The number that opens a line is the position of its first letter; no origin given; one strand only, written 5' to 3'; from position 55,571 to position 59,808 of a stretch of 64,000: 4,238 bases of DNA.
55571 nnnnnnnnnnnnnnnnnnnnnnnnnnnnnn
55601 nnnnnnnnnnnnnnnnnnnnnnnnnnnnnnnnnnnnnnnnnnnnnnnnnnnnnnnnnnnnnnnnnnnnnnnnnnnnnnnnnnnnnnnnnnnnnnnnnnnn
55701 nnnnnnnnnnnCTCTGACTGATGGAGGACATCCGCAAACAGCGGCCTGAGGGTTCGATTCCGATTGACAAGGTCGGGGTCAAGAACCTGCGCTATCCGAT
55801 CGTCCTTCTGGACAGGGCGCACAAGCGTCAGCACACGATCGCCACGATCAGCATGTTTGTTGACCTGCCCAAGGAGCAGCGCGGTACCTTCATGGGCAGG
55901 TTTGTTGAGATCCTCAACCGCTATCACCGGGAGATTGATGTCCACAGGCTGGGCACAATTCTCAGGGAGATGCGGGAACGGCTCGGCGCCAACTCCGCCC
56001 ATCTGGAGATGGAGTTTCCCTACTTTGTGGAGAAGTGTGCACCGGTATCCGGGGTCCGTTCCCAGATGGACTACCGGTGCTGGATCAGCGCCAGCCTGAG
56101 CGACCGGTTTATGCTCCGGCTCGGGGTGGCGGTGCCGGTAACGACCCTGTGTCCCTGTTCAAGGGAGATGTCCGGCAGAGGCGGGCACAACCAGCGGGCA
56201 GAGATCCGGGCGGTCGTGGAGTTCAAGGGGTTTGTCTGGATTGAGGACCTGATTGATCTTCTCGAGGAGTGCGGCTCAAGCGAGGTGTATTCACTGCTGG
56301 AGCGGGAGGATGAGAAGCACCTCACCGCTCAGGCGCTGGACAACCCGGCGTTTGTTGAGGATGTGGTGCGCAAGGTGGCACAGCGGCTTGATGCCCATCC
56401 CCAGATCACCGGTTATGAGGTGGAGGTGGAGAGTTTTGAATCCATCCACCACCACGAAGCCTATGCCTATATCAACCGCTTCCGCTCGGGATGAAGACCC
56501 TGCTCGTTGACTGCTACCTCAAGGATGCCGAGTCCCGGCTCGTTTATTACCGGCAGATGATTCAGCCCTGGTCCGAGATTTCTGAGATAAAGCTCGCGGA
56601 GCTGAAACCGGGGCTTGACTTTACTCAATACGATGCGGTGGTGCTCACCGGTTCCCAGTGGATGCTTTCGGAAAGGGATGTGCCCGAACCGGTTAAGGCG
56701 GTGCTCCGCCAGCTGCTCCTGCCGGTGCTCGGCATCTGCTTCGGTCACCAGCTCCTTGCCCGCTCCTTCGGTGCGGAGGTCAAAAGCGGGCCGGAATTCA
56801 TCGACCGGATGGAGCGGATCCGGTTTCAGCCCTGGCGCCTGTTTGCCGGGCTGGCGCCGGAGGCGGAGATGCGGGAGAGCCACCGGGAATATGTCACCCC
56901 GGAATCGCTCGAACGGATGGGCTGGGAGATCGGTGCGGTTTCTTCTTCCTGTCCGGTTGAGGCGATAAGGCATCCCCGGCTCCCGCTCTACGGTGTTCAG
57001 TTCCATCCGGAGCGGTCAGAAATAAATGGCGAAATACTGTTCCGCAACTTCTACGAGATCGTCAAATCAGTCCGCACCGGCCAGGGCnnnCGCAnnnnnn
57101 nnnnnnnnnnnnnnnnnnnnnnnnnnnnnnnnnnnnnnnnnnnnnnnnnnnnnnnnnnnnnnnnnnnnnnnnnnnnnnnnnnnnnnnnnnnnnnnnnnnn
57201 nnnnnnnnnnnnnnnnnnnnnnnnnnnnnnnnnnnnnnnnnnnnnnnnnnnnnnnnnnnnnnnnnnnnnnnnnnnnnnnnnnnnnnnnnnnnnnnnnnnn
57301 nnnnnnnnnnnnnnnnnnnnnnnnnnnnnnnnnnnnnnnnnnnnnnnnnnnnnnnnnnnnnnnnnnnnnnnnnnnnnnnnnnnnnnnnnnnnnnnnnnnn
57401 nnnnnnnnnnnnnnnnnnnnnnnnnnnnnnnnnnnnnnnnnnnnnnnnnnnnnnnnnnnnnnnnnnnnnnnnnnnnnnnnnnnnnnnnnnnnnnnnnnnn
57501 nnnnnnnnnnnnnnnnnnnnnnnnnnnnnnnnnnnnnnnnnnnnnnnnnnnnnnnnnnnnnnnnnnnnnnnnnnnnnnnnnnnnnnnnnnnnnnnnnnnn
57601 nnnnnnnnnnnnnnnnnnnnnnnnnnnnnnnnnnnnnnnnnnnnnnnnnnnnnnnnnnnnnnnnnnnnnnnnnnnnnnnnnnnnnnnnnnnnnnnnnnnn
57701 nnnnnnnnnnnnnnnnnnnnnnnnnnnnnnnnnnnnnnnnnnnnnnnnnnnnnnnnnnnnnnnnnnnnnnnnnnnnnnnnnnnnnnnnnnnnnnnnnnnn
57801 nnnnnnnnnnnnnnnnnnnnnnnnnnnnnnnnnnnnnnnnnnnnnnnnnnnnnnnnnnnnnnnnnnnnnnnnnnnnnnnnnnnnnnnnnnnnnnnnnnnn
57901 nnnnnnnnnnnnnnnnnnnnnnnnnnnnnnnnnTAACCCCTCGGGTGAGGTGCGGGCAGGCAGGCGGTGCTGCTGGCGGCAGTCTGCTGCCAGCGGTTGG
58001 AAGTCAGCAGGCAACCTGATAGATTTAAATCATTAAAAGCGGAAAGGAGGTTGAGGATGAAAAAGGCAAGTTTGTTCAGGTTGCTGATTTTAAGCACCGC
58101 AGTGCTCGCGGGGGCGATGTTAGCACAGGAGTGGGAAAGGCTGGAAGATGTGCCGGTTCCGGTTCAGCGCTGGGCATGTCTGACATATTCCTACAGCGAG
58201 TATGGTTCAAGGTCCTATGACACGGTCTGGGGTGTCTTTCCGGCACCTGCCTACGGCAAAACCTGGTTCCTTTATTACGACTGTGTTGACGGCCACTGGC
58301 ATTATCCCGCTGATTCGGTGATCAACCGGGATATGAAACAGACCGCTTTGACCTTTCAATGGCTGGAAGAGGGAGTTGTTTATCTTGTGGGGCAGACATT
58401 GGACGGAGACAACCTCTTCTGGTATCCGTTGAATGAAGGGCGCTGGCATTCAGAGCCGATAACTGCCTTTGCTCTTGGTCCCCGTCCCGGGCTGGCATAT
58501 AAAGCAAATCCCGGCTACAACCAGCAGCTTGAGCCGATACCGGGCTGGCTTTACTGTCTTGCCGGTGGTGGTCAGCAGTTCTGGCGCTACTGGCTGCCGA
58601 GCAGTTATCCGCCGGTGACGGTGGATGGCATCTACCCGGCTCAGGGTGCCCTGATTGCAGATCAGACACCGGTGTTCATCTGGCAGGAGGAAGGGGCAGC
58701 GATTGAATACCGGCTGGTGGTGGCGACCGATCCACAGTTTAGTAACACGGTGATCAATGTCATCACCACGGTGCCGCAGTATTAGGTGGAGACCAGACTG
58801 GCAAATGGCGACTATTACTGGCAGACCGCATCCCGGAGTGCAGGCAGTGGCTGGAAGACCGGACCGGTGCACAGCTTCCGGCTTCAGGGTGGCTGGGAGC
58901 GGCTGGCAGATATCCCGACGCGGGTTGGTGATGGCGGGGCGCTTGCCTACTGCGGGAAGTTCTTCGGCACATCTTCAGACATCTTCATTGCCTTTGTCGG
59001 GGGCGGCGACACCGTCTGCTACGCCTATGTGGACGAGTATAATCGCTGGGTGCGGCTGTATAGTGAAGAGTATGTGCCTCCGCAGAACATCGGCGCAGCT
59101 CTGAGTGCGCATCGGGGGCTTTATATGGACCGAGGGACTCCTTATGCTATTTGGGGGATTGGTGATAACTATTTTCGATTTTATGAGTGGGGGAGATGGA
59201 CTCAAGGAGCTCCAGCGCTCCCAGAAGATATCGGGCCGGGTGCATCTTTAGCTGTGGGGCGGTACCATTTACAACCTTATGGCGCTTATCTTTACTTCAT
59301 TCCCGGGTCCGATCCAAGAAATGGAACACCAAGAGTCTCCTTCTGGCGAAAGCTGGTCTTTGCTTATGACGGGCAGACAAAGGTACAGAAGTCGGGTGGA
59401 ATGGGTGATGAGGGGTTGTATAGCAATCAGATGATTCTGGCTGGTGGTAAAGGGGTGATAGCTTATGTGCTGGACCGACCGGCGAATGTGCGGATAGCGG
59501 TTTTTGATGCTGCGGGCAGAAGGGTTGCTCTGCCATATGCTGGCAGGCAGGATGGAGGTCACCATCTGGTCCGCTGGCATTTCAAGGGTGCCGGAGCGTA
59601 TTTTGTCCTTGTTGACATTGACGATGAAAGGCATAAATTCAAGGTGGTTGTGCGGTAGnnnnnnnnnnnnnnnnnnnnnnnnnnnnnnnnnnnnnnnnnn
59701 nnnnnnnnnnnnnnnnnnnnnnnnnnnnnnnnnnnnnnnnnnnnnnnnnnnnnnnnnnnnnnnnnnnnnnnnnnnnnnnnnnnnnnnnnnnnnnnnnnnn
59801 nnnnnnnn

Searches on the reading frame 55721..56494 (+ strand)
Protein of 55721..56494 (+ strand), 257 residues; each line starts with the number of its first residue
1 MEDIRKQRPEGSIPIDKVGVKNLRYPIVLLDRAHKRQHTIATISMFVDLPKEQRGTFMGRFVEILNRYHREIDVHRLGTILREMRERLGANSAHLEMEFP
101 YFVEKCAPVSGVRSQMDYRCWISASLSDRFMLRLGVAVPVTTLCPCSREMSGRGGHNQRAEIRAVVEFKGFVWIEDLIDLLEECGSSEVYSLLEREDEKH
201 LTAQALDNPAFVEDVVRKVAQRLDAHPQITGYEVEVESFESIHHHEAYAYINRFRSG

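Call 18: search_protein_families(library=pfam, proteins=[window:55721-56491:+], max_evalue=0.01)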
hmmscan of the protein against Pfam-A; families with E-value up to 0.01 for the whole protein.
window:55721-56491:+ (257 aa): 1 family
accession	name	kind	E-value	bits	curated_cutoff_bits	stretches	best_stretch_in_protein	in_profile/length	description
PF02649.19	GCHY-1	-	7.6e-89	298.1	25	1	1-249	1-260/260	Type I GTP cyclohydrolase folE2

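Call 21: find_encoding_contigs(protein=window:55721-56494:+, flank=6000, max_places=10)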
Protein window:55721-56494:+ (257 aa): 4 contigs read that carry it; 4 places shown.
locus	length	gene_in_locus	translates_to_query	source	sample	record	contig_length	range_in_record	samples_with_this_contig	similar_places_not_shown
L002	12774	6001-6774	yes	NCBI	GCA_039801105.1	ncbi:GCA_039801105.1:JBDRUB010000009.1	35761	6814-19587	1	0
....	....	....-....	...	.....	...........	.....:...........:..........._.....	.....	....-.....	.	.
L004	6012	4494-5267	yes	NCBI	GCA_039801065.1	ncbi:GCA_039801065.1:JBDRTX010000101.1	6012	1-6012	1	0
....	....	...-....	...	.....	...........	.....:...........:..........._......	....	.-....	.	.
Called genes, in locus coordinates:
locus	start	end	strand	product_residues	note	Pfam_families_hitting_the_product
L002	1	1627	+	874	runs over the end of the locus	PF24681:Kelch_KLHDC2_KLHL20_DRC7, PF24681:Kelch_KLHDC2_KLHL20_DRC7, PF13964:Beta-prop_Calicin, PF24981:Beta-prop_ATRN-LZTR1, PF24996:NANM, PF13415:Beta-prop_FBX42, PF13964:Beta-prop_Calicin, PF24681:Kelch_KLHDC2_KLHL20_DRC7, +8 more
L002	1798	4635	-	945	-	PF13088:BNR_2 (weak), PF00082:Peptidase_S8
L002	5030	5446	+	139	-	PF01073:3Beta_HSD, PF01370:Epimerase, PF02719:Polysacc_synt_2, PF04321:RmlD_sub_bind, PF08659:KR (weak), PF16363:GDP_Man_Dehyd, PF13460:NAD_binding_10 (weak)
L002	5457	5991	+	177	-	-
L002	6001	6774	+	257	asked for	PF02649:GCHY-1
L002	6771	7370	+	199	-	PF00117:GATase, PF07722:Peptidase_C26 (weak)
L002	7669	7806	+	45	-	-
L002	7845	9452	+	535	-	-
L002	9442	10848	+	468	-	-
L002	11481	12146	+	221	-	-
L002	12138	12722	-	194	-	PF02545:Maf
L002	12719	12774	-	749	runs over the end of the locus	PF19838:LptD_2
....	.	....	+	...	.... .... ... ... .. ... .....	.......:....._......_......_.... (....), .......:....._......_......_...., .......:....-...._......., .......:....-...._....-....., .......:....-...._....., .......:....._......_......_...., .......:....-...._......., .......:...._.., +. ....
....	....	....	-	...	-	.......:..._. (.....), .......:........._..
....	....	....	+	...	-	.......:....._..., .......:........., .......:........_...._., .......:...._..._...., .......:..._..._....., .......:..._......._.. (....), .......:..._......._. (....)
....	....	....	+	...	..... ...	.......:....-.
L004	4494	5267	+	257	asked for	PF02649:GCHY-1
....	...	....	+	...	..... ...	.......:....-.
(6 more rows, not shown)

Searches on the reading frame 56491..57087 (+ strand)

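Call 18: search_protein_families(library=pfam, proteins=[window:56491-57087:+], max_evalue=0.01)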
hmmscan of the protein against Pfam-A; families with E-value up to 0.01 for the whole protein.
window:56491-57087:+ (199 aa): 2 families
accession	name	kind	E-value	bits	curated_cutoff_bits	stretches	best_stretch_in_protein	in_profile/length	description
PF00117.34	GATase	-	5.3e-25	88.6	22.8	1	44-188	40-188/190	Glutamine amidotransferase class-I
PF07722.19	Peptidase_C26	-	2.5e-07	31.1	20.5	1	76-174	105-219/219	Peptidase C26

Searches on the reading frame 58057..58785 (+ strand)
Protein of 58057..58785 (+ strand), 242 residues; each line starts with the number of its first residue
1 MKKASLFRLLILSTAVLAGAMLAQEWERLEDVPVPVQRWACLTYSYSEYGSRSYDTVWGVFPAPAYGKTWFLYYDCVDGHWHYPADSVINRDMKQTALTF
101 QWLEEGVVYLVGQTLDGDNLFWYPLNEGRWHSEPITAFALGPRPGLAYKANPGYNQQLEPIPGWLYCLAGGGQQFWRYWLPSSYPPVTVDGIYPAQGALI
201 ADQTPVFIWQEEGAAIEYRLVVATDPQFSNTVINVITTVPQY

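Call 18: search_protein_families(library=pfam, proteins=[window:58057-58782:+], max_evalue=0.01)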
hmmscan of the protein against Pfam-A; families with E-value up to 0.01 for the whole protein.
window:58057-58782:+ (242 aa): 0 families

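Call 25: find_encoding_contigs(protein=window:58057-58785:+, flank=3000, max_places=10)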
Protein window:58057-58785:+ (242 aa): no gene with exactly this product is on record in the collection.

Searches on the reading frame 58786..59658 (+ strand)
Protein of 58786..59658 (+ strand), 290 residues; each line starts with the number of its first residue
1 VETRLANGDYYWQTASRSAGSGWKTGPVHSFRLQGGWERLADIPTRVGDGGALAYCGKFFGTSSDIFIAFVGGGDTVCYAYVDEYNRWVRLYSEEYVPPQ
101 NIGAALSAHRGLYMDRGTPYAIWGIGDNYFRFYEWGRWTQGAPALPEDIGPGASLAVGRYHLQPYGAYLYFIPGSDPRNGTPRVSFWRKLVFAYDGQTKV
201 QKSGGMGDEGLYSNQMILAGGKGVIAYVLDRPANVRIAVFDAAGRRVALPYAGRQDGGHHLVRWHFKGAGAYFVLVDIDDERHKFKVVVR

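Call 18: search_protein_families(library=pfam, proteins=[window:58786-59655:+], max_evalue=0.01)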
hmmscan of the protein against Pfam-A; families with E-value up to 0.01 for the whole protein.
window:58786-59655:+ (290 aa): 0 families

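Call 20: find_encoding_contigs(protein=window:58786-59658:+, flank=5000, max_places=10)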
Protein window:58786-59658:+ (290 aa): no gene with exactly this product is on record in the collection.

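Call 44: search_protein_families(library=ncbifam, proteins=[window:58786-59655:+], max_evalue=0.1)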
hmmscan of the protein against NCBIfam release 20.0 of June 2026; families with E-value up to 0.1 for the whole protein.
window:58786-59655:+ (290 aa): 1 family
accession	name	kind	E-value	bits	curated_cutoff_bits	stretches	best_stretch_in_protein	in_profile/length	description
TIGR04183.1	Por_Secre_tail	domain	6.2e-05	22.9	23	1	221-290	7-72/72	T9SS type A sorting domain-containing protein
